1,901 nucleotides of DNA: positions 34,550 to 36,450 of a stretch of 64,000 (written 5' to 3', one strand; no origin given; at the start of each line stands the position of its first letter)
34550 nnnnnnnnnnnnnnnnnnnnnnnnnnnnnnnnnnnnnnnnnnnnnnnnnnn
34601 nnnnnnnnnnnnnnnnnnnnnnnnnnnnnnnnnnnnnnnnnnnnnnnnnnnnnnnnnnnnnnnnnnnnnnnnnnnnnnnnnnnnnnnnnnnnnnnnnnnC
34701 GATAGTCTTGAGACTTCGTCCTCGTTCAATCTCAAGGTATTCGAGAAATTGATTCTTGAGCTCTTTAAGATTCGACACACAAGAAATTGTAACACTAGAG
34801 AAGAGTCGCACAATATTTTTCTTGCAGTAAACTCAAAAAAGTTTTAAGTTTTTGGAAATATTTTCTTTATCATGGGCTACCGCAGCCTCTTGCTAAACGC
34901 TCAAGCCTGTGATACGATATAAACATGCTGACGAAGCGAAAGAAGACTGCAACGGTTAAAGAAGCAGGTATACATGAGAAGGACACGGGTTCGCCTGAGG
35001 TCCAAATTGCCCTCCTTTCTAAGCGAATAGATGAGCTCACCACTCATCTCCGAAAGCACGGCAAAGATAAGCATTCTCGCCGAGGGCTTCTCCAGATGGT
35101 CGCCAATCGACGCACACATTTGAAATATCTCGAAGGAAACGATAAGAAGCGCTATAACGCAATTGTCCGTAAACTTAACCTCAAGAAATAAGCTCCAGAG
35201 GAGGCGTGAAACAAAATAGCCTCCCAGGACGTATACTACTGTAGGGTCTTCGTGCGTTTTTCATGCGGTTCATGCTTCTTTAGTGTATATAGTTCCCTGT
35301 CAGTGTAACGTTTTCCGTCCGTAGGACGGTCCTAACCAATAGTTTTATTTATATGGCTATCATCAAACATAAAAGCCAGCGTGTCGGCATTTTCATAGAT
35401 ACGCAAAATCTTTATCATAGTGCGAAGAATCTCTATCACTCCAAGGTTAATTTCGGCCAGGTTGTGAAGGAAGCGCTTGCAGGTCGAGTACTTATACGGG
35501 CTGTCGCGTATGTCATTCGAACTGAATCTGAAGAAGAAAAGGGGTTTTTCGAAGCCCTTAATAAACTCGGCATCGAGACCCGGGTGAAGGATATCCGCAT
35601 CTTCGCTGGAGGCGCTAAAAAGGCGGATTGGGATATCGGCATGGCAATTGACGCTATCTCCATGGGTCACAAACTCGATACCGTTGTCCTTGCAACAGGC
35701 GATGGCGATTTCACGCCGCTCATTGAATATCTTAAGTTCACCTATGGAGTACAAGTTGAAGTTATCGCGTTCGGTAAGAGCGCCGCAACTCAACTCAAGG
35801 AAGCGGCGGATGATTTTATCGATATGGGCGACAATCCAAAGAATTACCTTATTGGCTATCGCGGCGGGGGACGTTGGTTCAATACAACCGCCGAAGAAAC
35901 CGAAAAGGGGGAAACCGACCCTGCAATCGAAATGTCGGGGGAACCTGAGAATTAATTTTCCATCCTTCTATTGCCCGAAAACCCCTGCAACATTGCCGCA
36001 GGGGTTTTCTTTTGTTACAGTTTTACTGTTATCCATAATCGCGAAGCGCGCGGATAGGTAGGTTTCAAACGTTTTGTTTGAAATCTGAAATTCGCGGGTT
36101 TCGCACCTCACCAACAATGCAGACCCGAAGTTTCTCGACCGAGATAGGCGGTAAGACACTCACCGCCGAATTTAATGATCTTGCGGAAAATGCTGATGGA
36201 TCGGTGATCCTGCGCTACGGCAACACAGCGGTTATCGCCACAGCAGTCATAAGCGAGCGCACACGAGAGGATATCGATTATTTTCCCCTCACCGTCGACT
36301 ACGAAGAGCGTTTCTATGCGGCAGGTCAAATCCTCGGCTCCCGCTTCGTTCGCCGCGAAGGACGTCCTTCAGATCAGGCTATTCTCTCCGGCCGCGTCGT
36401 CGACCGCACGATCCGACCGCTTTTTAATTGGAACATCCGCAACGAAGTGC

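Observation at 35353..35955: NYN-domain (PIN-like nuclease fold) gene inserted between rpsO and pnp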

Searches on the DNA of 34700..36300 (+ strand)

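Call 23: search_rna_families(source=window, start=34700, end=36300, threshold=evalue, max_evalue=10)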
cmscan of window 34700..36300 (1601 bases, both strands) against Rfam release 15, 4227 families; matches with E-value up to 10: 5.
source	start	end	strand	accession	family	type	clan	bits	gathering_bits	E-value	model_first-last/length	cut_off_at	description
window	35928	36016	+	RF01772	rnk_pseudo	Cis-reg; leader;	-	23.1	55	0.38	1-108/108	no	Pseudomonas rnk leader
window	36098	36262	-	RF01494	rliD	Gene; antisense;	-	14.7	50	0.29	24-213/327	no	Listeria sRNA rliD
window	35981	36024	-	RF04178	BTnc005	Gene; sRNA;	-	13.3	174.8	4.9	151-200/205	no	Bacteroides sRNA BTnc005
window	36263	36291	-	RF00193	CTV_rep_sig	Cis-reg;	-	11.7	100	0.88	114-142/273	no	Citrus tristeza virus replication signal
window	35978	36008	-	RF02599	BASRCI408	Gene; sRNA;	-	11.3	398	4.3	3-34/435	no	Brucella sRNA CI408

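Call 34: build_rna_model(alignment_id=A4, structure=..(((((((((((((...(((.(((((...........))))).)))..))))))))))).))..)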
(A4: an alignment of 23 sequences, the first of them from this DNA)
Model R1 built from alignment A4 (23 sequences, 65 columns); structure: as given.
model positions 62; base pairs 21; branch points 0; effective number of sequences 17.06; information 0.902 bits per position. Calibrated on 0.2 Mb of random sequence (short: E-values are rough).
structure used (alignment columns):
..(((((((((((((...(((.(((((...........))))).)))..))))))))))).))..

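Call 37: search_with_rna_model(model_id=R1, sources=[window, L002, L003, L004, L005, L006, L007, L008, L009, L010, L011, L012, L013, L014, L015, L016, L017, L018, L019, L020, L021, L022, L023, L024, L025, L026, L027, L028, L029, L030, L031, L032, L033, L034, L035, L036, L037, L038, L039, L040, L041, L042, L043, L044, L045, L046, L047, L048, L049, L050, L051, L052, L053, L054, L055, L056, L057, L058, L059, L060, L061, L062, L063, L064, L065, L066, L067, L068, L069, L070, L071, L072, L073, L074, L075, L076, L077, L078, L079, L080, L081], max_evalue=1, make_alignment=true)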
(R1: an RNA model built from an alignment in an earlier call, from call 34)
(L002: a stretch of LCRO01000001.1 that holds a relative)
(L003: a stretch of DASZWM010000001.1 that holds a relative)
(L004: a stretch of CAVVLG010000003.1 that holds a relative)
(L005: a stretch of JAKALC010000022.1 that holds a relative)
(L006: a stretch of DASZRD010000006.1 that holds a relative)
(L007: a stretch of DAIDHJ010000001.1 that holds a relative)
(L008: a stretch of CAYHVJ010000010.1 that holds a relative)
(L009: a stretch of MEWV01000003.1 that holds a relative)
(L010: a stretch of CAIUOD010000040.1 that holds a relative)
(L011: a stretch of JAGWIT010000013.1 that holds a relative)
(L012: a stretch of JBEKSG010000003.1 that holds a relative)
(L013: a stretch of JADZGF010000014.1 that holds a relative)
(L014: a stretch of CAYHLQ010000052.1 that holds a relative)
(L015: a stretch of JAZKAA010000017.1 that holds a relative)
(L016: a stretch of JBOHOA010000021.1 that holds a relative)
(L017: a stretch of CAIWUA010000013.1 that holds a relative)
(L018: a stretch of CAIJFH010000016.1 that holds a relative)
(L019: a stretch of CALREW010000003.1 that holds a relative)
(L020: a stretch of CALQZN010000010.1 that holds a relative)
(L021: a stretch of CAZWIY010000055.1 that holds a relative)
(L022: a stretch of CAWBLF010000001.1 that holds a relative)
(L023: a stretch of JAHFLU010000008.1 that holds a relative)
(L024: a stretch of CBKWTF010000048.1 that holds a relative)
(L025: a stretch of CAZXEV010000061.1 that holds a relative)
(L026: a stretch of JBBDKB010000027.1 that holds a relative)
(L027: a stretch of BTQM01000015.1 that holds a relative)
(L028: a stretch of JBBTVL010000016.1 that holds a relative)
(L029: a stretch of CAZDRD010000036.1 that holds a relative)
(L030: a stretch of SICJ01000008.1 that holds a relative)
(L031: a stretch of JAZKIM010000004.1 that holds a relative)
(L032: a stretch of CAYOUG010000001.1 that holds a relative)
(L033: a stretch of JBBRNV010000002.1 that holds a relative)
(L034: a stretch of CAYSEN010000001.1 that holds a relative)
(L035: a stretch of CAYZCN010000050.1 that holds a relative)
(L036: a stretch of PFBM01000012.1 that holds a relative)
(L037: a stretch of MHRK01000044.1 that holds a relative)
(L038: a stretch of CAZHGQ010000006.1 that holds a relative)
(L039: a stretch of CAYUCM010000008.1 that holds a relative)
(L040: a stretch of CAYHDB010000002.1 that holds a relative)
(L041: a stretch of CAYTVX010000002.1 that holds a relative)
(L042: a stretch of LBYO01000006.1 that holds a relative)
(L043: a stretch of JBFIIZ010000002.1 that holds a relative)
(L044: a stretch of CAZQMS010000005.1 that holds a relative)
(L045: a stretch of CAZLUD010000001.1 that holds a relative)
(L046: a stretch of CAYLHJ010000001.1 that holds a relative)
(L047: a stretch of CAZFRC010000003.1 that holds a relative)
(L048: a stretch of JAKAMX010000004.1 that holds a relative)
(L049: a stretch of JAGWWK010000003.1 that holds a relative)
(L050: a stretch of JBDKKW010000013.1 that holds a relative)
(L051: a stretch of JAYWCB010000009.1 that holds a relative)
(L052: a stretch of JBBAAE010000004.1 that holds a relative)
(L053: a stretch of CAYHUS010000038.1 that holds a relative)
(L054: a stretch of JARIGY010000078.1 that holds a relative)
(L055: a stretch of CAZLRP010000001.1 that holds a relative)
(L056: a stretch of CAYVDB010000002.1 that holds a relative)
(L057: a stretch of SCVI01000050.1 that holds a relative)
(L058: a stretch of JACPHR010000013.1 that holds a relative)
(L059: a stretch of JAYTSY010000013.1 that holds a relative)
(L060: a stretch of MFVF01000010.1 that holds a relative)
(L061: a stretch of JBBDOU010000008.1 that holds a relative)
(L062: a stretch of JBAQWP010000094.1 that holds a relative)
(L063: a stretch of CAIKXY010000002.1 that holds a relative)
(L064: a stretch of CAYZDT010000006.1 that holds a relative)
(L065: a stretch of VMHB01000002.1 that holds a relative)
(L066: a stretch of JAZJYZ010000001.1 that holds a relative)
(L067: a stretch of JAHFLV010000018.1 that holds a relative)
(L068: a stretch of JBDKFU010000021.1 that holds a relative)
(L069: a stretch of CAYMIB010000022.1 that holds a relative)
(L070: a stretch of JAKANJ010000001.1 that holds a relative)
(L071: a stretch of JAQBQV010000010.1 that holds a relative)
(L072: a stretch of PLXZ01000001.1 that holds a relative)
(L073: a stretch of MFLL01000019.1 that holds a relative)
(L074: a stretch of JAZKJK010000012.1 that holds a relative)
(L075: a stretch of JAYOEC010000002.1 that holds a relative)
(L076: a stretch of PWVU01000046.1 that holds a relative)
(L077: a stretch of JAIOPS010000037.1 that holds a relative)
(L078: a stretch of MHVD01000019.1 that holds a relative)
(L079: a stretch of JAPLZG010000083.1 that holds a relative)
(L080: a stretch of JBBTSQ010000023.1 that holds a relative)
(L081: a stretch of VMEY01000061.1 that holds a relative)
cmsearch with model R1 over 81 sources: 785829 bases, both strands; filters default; matches with E-value up to 1: 45.
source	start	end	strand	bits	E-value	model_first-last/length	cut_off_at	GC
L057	5700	5761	+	69.7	2e-19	1-62/62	no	0.44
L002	5710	5772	+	67.6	1.1e-18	1-62/62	no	0.54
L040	5659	5720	+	66.8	1.9e-18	1-62/62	no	0.37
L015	6942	7003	+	66.5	2.4e-18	1-62/62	no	0.39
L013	5754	5815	+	66.4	2.6e-18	1-62/62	no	0.56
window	36041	36104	+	66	3.6e-18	1-62/62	no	0.48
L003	6337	6397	+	65.1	7e-18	1-62/62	no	0.51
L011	2238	2298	+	65.1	7.1e-18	1-62/62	no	0.41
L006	5747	5805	+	63.8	1.8e-17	1-62/62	no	0.53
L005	6784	6847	+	62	7.3e-17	1-62/62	no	0.44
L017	7166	7227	+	62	7.7e-17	1-62/62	no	0.53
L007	6771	6832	+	61.5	1.1e-16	1-62/62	no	0.44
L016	4469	4528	+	59.2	6.6e-16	1-62/62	no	0.52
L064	5643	5701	+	59.1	6.8e-16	1-62/62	no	0.46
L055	5699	5760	+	59.1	6.8e-16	1-62/62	no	0.35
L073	5906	5966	+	58.2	1.3e-15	1-62/62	no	0.52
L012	5747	5807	+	57.9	1.8e-15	1-62/62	no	0.41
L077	5938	5999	+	54.3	2.8e-14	1-62/62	no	0.56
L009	3074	3126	+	53.3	5.8e-14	1-62/62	no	0.47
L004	6128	6191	+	52.7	9.2e-14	1-62/62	no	0.48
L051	10404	10478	+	50.2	6.3e-13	1-62/62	no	0.45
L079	6919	6980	+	50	7.4e-13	1-62/62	no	0.39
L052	5733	5788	+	48.9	1.7e-12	1-62/62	no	0.54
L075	5666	5713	+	48.1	3.2e-12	1-62/62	no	0.54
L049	2716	2779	+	47.4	5.3e-12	1-62/62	no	0.52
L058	6713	6785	+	47.1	6.9e-12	1-62/62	no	0.48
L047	5661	5735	+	43.6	9.9e-11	1-62/62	no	0.4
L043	7181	7253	+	43.1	1.5e-10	1-62/62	no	0.41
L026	1235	1304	+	40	1.6e-09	1-62/62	no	0.44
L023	6798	6876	+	37.9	7.9e-09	1-62/62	no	0.46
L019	7210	7268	+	35.7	4.1e-08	1-62/62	no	0.44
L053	2174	2275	+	34.2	1.4e-07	1-62/62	no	0.55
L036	5871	5941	+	33.7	2e-07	1-62/62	no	0.58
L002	5710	5772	-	28.5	1.1e-05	1-62/62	no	0.54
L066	5736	5791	+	27.9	1.7e-05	1-62/62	no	0.54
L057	5700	5761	-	26.7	4.2e-05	1-62/62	no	0.44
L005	6784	6846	-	25.8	8.7e-05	1-62/62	no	0.43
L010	4125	4200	+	24.1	0.00031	1-62/62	no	0.62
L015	6942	7003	-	23.2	0.00062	1-62/62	no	0.39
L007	6771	6832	-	17.9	0.035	1-62/62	no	0.44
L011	2238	2298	-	15.9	0.16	1-62/62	no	0.41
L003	6337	6397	-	15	0.33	1-62/62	no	0.51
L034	5710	5751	+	13.8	0.86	15-48/62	no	0.38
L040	5659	5720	-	13.7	0.94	1-62/62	no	0.37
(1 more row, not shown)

Alignment A5: 45 matches aligned to the model, 129 columns, each read 5' to 3' on its own strand. Consensus structure (alignment columns), stored with it:
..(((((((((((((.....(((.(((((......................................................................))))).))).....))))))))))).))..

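Call 60: search_with_rna_model(model_id=R1, sources=[L096, L104, L105, L106, L110, L111, L114, L116, L118, L119, L121, L125, L128, L133, L136, L138, L141, L142, L151, L152, L154, L161, L166, L167, L169, L173, L177, L178, L179, L183, L185, L187, L189, L192, L197, L198, L199, L202, L204, L208], max_evalue=0.01)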
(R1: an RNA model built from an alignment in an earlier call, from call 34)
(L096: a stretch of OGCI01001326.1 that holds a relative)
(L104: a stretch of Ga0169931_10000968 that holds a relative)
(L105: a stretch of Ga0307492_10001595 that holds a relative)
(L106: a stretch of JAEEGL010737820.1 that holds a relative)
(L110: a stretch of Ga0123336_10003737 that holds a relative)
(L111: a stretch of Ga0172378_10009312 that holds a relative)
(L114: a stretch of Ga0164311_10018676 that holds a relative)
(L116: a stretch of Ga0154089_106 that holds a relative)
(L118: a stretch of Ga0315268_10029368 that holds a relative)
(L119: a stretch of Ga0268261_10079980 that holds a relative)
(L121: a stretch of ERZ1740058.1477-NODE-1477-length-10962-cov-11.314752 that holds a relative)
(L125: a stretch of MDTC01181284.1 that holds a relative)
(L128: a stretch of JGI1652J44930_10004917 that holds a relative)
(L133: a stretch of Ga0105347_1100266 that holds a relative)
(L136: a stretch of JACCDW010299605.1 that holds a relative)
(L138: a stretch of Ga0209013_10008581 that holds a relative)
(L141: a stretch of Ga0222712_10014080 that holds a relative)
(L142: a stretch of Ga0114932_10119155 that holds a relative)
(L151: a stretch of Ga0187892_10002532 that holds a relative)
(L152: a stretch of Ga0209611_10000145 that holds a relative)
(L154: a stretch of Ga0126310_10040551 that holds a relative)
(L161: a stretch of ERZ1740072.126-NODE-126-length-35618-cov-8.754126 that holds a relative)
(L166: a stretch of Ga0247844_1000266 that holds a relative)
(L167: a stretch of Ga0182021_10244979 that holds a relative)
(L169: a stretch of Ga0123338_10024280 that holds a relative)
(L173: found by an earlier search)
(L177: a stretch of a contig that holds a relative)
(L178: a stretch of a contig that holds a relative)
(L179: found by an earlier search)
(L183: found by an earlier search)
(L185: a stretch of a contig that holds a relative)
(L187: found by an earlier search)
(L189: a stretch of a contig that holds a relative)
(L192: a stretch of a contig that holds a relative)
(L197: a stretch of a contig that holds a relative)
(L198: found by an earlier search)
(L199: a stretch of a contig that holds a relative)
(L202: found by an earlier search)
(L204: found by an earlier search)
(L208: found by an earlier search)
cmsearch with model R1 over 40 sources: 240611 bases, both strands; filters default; matches with E-value up to 0.01: 15.
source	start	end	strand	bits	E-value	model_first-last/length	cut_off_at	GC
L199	2139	2179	-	23.9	0.00011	13-50/62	no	0.34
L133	579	615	-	22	0.00047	11-52/62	no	0.43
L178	7061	7113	-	21.5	0.00072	1-62/62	no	0.34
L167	565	628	-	21.2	0.00092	1-62/62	no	0.38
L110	11365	11395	-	20.5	0.0016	12-51/62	no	0.48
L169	1955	1985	-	20.5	0.0016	12-51/62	no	0.48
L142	1171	1234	-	20.4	0.0016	1-62/62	no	0.45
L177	1420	1483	+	20.4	0.0016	1-62/62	no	0.45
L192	1153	1215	-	19.5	0.0032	1-62/62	no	0.54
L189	322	395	-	19.3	0.0038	1-62/62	no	0.57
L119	1647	1699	+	19.2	0.0043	12-51/62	no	0.45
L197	2398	2464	-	19.1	0.0044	1-62/62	no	0.34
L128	4259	4304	-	18.2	0.0086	11-52/62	no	0.48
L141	2146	2172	+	18.1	0.0095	13-50/62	no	0.41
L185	2613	2639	+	18.1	0.0095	13-50/62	no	0.41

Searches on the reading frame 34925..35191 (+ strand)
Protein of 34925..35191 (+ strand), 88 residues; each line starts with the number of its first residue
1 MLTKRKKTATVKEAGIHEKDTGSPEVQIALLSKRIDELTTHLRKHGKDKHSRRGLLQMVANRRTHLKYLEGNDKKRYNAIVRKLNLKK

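Call 3: search_protein_families(library=pfam, proteins=[window:34925-35191:+], max_evalue=0.01)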
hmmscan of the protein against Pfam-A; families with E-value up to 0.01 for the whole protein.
window:34925-35191:+ (88 aa): 1 family
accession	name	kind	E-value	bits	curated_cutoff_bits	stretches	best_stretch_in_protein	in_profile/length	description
PF00312.27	Ribosomal_S15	-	1.1e-30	106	31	1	7-87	2-81/81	Ribosomal protein S15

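Call 4: search_protein_families(library=ncbifam, proteins=[window:34925-35191:+], max_evalue=0.01)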
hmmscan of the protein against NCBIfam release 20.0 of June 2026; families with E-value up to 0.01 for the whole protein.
window:34925-35191:+ (88 aa): 2 families
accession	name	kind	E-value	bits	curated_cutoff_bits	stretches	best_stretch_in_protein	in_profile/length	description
TIGR00952.1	S15_bact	equivalog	2e-31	108.1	63.65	1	4-88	2-86/86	30S ribosomal protein S15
NF006331.0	PRK08561.1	equivalog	0.00028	20.6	154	1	21-74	82-134/152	30S ribosomal protein S15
